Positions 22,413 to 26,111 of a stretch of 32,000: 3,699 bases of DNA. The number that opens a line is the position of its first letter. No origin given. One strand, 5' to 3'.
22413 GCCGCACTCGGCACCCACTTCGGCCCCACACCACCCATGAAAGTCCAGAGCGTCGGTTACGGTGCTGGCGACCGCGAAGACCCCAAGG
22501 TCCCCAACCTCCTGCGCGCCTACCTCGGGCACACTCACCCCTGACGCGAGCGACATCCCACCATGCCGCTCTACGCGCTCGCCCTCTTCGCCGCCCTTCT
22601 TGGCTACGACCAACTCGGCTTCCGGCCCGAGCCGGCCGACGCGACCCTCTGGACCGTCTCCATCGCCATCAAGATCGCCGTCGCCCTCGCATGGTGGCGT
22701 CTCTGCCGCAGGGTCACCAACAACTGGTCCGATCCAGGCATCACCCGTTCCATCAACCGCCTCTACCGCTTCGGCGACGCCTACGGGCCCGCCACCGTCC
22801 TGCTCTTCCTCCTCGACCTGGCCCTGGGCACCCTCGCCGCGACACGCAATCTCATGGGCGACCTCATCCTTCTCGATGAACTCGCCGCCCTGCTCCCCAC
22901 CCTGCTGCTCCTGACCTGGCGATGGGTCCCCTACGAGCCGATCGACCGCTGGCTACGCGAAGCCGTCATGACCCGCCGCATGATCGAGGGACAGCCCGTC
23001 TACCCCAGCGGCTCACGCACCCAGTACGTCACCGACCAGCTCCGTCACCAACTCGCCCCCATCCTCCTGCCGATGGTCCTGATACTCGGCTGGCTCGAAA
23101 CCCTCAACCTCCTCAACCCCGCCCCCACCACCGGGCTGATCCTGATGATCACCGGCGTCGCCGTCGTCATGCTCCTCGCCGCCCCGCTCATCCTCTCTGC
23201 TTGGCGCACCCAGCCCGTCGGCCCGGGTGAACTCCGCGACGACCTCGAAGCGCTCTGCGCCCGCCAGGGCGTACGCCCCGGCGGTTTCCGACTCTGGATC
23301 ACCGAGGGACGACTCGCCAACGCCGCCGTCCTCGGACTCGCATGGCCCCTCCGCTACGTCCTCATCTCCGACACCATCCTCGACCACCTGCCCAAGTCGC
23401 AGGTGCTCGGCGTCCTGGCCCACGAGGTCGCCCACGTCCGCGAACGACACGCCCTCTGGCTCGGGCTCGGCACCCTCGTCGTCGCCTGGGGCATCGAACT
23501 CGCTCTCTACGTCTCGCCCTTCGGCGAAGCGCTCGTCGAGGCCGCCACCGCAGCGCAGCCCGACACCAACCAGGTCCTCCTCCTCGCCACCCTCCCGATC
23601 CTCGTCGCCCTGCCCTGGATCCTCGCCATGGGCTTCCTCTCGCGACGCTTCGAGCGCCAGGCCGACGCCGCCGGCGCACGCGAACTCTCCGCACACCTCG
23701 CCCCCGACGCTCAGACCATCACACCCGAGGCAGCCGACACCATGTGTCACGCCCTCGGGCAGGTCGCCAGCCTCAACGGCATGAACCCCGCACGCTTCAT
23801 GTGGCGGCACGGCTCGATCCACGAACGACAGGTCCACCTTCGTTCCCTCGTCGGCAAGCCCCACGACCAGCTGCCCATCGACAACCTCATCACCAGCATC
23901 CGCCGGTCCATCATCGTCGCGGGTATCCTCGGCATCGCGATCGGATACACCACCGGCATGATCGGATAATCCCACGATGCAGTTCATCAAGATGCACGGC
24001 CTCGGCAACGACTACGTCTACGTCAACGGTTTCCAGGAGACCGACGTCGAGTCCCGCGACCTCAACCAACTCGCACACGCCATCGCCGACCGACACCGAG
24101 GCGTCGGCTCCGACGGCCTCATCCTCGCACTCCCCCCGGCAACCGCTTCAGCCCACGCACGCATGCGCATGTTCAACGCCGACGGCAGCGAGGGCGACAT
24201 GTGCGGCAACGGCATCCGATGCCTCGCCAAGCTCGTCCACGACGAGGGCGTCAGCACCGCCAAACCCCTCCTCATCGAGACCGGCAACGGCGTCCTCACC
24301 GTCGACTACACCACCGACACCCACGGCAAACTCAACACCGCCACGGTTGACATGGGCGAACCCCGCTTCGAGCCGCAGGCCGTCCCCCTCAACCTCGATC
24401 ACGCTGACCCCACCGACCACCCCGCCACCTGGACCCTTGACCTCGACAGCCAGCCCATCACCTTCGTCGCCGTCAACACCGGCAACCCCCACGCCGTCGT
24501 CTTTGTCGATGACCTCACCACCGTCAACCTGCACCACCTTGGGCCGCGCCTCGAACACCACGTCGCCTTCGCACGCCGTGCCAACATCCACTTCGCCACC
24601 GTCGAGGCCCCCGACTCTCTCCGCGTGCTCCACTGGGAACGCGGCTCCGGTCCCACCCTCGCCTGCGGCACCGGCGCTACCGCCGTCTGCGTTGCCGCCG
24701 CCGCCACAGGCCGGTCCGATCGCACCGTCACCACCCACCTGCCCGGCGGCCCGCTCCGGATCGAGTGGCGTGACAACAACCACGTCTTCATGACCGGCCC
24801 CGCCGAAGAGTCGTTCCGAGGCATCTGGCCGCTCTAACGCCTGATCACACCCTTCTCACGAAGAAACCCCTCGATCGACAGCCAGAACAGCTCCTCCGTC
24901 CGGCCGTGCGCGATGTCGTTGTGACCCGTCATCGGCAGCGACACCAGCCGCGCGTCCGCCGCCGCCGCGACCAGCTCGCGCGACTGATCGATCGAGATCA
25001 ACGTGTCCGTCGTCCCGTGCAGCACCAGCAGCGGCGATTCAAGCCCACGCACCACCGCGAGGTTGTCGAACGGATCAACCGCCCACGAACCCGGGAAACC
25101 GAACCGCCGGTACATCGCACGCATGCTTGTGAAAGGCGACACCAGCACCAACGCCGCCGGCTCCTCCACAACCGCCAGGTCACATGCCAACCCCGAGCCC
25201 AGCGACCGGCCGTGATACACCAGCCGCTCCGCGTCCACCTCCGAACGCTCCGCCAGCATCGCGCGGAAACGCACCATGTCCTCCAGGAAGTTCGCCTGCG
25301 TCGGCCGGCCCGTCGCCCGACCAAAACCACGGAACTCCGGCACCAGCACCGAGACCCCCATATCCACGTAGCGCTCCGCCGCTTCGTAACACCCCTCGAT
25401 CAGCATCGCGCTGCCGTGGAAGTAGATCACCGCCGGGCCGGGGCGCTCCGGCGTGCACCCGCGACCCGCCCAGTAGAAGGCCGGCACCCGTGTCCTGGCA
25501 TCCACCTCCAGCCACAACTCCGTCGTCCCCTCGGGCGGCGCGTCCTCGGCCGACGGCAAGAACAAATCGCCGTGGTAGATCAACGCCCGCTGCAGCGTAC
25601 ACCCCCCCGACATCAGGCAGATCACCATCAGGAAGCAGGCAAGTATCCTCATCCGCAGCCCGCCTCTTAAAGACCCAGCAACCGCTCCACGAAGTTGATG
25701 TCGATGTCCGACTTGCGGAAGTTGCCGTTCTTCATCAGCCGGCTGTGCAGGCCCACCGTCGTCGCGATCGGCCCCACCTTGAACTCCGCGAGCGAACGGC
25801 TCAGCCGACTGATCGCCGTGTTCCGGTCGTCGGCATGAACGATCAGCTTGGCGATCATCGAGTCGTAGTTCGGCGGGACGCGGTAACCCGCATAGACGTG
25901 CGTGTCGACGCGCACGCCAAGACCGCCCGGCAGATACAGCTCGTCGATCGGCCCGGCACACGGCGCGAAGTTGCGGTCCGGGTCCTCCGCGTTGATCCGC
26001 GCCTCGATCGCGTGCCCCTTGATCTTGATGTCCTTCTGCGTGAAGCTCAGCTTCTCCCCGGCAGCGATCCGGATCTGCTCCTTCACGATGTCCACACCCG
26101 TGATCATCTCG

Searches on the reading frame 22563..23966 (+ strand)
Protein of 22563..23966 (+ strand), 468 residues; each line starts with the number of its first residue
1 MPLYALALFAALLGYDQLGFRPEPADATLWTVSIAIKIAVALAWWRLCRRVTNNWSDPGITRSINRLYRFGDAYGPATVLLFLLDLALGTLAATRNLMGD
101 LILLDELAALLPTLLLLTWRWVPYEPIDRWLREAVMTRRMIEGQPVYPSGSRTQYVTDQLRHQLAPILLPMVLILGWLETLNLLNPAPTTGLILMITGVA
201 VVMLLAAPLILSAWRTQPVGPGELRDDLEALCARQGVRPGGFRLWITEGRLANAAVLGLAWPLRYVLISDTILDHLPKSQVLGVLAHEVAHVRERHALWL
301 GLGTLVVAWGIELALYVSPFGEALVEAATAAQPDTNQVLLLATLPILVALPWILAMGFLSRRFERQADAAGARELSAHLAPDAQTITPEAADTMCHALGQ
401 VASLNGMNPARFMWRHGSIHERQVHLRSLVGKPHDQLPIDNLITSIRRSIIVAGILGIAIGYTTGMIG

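Call 16: search_protein_families(library=pfam, proteins=[window:22563-23966:+])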
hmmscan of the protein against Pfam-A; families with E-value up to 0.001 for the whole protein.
window:22563-23966:+ (468 aa): 1 family
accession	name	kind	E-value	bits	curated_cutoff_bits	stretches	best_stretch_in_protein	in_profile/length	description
PF01435.24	Peptidase_M48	-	2.5e-14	54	20.3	1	229-378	12-154/186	Peptidase family M48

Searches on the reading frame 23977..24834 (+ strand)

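Call 16: search_protein_families(library=pfam, proteins=[window:23977-24834:+])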
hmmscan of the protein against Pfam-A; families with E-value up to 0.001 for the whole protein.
window:23977-24834:+ (286 aa): 2 families
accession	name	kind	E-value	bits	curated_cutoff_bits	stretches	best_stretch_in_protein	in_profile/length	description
PF01678.24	DAP_epimerase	-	7.8e-61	203.9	34.7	2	164-276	1-118/121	Diaminopimelate epimerase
PF02567.21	PhzC-PhzF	-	7e-06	26.2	27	1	53-202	45-184/281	Phenazine biosynthesis-like protein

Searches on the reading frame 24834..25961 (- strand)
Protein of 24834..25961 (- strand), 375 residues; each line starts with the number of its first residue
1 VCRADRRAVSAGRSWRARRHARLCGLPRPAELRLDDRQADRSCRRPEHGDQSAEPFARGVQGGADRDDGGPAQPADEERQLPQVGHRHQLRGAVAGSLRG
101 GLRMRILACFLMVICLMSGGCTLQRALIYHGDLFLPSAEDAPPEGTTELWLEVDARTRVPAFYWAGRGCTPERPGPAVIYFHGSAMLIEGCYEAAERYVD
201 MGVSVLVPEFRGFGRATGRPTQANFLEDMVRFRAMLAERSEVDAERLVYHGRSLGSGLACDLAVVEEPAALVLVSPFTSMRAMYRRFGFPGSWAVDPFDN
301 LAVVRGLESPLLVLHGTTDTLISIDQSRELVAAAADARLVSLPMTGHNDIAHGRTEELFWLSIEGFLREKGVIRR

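Call 16: search_protein_families(library=pfam, proteins=[window:24834-25961:-])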
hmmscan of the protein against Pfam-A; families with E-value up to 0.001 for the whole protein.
window:24834-25961:- (375 aa): 6 families
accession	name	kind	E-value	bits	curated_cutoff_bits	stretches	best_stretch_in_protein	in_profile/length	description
PF12146.15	Hydrolase_4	-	6.5e-13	49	27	1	176-284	5-117/239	Serine aminopeptidase, S33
PF00561.26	Abhydrolase_1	-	7e-10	39.4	25.8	1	176-294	1-125/245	alpha/beta hydrolase fold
PF20434.5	BD-FAE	-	1.2e-07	31.9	26.8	0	173-266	11-110/215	BD-FAE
PF00326.27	Peptidase_S9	-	5.9e-07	29.6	22.6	1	200-335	12-171/213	Prolyl oligopeptidase family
PF05448.18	AXE1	-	0.00011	21.6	21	0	228-279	159-211/321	Acetyl xylan esterase (AXE1)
PF12697.13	Abhydrolase_6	-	0.00015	22.9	26.3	1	199-291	27-109/217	Alpha/beta hydrolase family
